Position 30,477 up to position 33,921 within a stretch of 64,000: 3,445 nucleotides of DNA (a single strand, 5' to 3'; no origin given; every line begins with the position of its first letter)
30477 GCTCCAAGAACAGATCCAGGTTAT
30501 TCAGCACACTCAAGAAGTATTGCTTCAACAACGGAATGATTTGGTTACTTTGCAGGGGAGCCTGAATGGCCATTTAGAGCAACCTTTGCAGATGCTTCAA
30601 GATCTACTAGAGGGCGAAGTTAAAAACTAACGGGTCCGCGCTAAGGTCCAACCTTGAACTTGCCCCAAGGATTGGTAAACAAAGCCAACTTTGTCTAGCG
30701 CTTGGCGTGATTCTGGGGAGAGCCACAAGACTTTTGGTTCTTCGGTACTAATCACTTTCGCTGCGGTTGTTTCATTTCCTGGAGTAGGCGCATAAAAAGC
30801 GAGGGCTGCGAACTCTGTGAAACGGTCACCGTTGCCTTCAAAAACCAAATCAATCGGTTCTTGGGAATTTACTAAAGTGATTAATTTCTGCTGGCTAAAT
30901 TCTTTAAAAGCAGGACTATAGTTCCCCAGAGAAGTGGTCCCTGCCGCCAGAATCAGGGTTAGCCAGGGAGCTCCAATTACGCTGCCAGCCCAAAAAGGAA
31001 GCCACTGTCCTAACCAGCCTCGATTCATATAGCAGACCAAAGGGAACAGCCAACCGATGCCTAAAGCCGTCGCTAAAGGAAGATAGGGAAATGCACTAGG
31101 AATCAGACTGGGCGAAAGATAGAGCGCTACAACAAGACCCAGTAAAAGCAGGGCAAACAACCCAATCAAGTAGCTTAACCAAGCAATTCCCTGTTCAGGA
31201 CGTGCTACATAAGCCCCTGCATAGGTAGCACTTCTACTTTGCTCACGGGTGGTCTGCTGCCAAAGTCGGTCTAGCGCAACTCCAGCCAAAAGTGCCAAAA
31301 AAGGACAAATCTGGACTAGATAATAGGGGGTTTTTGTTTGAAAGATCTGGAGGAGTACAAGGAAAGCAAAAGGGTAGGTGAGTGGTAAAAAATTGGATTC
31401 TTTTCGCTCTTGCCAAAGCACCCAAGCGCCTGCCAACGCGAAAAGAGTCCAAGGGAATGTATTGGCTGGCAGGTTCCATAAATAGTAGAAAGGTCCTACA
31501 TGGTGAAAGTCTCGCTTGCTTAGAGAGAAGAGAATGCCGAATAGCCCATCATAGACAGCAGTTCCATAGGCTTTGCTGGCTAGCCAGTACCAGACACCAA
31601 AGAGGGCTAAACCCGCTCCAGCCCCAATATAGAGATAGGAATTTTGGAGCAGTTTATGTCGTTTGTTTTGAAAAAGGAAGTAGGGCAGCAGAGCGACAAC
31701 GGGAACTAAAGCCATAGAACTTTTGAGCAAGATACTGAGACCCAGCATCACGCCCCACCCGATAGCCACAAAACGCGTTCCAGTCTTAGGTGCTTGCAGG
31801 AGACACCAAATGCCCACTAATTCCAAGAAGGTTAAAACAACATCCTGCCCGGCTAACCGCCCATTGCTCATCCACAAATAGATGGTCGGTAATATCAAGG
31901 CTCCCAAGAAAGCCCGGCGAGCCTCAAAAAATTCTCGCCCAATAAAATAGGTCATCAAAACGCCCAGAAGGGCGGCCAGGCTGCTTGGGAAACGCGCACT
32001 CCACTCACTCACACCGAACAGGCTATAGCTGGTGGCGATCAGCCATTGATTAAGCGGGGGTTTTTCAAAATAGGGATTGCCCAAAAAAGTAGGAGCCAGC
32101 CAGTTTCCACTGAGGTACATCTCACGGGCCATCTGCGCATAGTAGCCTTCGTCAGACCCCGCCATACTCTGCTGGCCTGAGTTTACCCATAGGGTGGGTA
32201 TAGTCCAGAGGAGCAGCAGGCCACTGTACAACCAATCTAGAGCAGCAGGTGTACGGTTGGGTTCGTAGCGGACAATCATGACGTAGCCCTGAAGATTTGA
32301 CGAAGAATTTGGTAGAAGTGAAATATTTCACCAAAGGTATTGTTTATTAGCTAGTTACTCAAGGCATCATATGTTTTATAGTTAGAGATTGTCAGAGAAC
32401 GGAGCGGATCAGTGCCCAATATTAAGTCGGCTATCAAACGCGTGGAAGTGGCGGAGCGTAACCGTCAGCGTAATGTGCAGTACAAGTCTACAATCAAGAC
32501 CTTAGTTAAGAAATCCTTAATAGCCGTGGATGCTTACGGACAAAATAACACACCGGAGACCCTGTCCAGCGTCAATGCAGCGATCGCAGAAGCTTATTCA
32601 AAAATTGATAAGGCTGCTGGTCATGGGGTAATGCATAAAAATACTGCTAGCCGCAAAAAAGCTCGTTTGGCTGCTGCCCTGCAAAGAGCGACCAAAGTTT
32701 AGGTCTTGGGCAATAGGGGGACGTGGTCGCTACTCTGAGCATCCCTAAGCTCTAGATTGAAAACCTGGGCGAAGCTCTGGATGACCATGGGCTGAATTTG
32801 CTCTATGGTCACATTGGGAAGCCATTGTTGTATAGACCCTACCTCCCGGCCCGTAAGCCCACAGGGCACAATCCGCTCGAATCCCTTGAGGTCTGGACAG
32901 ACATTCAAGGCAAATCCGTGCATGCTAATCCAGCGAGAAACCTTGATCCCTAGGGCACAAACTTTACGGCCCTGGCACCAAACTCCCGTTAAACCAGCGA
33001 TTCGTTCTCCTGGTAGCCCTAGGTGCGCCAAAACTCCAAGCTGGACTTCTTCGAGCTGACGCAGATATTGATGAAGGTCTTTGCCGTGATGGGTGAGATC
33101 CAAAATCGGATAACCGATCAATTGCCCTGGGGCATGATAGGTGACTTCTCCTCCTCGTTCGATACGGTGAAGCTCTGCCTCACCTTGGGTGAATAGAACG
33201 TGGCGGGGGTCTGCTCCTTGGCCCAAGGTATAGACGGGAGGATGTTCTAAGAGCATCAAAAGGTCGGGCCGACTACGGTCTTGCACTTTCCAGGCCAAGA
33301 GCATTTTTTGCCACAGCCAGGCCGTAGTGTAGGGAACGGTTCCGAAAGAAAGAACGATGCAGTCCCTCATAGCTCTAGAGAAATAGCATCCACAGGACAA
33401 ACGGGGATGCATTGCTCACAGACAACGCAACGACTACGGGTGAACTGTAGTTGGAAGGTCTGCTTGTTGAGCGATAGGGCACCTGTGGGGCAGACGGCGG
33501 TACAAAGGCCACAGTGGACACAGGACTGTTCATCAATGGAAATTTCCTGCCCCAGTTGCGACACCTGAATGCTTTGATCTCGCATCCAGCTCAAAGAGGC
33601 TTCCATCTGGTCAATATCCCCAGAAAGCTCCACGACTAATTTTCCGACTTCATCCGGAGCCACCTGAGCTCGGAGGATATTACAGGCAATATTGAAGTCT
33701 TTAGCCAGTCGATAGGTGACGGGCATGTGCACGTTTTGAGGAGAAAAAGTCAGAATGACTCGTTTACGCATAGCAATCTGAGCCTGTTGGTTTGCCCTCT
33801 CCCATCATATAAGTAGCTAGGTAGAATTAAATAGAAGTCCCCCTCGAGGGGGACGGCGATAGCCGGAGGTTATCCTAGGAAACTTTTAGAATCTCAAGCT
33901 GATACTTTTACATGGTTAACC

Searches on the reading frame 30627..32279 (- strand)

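Call 54: search_protein_families(library=pfam, proteins=[window:30627-32279:-], max_evalue=0.00001)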
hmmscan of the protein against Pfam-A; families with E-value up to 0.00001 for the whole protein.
window:30627-32279:- (550 aa): 1 family
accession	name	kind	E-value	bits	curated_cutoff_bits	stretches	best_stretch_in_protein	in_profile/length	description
PF13231.12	PMT_2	-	7e-28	98.3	26.1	1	73-232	2-160/160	Dolichyl-phosphate-mannose-protein mannosyltransferase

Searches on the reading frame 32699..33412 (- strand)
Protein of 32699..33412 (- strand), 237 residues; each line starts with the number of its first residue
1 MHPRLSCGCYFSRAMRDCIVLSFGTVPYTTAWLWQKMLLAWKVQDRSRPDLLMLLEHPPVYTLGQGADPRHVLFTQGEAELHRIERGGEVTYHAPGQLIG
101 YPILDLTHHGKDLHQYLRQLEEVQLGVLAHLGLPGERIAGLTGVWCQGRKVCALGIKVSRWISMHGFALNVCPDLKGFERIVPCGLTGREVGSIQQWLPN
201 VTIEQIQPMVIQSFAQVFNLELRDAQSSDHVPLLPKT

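Call 54: search_protein_families(library=pfam, proteins=[window:32699-33412:-], max_evalue=0.00001)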
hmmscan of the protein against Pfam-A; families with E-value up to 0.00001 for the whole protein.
window:32699-33412:- (237 aa): 1 family
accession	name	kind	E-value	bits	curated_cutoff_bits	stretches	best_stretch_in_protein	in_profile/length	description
PF21948.1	LplA-B_cat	-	4.8e-43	147.9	27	1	28-215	2-200/200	Lipoyl protein ligase A/B catalytic domain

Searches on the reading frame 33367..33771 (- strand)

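Call 54: search_protein_families(library=pfam, proteins=[window:33367-33771:-], max_evalue=0.00001)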
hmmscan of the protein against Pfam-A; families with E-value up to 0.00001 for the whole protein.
window:33367-33771:- (134 aa): 10 families
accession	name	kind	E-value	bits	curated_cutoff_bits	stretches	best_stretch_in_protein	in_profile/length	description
PF09383.16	NIL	-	4.1e-17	62.2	24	1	4-70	2-71/73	NIL domain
PF12838.12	Fer4_7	-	5.5e-16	59.2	27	2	83-129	1-52/52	4Fe-4S dicluster domain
PF00037.32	Fer4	-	8.6e-16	57.5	21.1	2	78-99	2-23/24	4Fe-4S binding domain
PF12837.12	Fer4_6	-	6.2e-13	48.5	25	1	77-99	2-24/24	4Fe-4S binding domain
PF13187.11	Fer4_9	-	5.4e-11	42.8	27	1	84-130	2-52/52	4Fe-4S dicluster domain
PF14697.11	Fer4_21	-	7.1e-11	42.5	35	1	78-132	2-59/59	4Fe-4S dicluster domain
PF13237.11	Fer4_10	-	2.1e-09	37.6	25.5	1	77-126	2-53/53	4Fe-4S dicluster domain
PF13484.11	Fer4_16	-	6e-09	37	30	0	84-105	2-23/66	4Fe-4S double cluster binding domain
PF25160.1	LdpA_Fe-S-bd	-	2.4e-07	30.8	27.6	0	90-131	9-44/49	LdpA Fe-S cluster-binding domain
PF12797.12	Fer4_2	-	2.8e-07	30.5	24.5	0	78-96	4-22/22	4Fe-4S binding domain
